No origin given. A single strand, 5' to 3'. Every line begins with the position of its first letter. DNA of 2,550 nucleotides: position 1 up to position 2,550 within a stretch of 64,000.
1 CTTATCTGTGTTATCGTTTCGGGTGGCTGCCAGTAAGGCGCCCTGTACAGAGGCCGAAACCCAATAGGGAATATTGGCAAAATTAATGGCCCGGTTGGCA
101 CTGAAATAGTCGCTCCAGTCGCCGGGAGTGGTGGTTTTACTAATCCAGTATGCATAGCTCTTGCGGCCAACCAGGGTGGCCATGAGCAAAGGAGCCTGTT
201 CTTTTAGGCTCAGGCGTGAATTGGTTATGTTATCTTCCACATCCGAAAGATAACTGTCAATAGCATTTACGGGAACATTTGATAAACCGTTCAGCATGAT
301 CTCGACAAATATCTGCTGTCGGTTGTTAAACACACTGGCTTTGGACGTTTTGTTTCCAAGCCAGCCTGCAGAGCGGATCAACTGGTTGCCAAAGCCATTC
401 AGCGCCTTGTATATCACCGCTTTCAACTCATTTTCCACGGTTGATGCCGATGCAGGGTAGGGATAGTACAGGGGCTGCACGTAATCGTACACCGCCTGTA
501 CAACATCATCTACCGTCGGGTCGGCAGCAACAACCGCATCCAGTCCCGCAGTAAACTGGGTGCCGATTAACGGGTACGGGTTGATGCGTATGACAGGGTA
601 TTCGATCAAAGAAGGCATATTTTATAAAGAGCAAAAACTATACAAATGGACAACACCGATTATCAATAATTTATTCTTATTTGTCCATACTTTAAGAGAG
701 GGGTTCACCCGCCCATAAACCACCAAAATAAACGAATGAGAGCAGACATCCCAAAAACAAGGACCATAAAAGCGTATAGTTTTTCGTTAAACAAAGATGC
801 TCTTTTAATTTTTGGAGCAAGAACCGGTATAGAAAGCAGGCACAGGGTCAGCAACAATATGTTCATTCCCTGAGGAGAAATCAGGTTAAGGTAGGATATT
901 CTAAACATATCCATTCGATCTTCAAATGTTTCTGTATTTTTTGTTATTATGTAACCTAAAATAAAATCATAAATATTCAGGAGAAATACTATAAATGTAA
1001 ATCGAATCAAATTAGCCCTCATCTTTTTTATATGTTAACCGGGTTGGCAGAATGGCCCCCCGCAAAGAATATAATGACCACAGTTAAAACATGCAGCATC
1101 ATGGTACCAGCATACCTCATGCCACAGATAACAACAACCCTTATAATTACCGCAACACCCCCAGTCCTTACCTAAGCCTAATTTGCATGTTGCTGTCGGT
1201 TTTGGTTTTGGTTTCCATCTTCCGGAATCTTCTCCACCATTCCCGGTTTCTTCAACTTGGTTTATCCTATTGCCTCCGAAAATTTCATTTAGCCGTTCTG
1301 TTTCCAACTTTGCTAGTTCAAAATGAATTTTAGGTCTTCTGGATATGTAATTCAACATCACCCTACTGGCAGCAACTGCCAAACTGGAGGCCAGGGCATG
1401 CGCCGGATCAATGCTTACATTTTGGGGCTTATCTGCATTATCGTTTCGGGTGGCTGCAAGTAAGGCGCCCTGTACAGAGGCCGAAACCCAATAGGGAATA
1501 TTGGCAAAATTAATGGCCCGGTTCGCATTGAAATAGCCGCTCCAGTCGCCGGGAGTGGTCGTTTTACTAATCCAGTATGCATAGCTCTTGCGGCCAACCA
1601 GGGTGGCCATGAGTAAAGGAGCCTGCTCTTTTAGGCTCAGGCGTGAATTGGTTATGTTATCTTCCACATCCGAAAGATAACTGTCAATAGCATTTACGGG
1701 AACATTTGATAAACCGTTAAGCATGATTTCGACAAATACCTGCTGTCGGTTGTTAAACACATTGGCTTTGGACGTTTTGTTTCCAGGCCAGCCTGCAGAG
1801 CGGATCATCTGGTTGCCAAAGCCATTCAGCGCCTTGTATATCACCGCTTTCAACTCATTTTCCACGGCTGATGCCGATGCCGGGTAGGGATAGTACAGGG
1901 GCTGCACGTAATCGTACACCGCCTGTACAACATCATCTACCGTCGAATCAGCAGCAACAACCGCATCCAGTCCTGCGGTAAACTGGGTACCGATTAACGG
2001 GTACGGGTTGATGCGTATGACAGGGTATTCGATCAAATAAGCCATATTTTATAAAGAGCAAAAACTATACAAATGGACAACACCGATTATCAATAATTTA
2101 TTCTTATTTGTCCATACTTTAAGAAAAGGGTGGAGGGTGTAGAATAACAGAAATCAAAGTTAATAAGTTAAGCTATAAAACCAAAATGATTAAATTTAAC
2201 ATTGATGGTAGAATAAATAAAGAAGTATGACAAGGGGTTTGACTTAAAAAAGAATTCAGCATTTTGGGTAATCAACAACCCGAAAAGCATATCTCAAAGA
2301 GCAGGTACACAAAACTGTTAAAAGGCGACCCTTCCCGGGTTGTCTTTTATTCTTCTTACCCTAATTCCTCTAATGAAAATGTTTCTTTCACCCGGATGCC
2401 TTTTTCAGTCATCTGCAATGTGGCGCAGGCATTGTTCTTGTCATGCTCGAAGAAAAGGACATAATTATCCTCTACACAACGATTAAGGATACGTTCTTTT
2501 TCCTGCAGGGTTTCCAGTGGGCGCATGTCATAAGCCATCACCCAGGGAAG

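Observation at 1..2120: Recent tandem duplication of the gene plus about 80 bp of its upstream region, with substitutions concentrated in the protein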

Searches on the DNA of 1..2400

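Call 58: search_rna_families(source=window, start=1, end=2400, threshold=evalue, max_evalue=1)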
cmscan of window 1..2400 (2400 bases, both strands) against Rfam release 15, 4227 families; matches with E-value up to 1: 2.
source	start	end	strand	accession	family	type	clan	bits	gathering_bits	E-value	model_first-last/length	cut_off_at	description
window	1874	1946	-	RF04290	mir-1197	Gene; miRNA;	CL00149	24.7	80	0.018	1-84/84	no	mir-1197 microRNA precursor family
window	447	519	-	RF04290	mir-1197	Gene; miRNA;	CL00149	24.4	80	0.021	1-84/84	no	mir-1197 microRNA precursor family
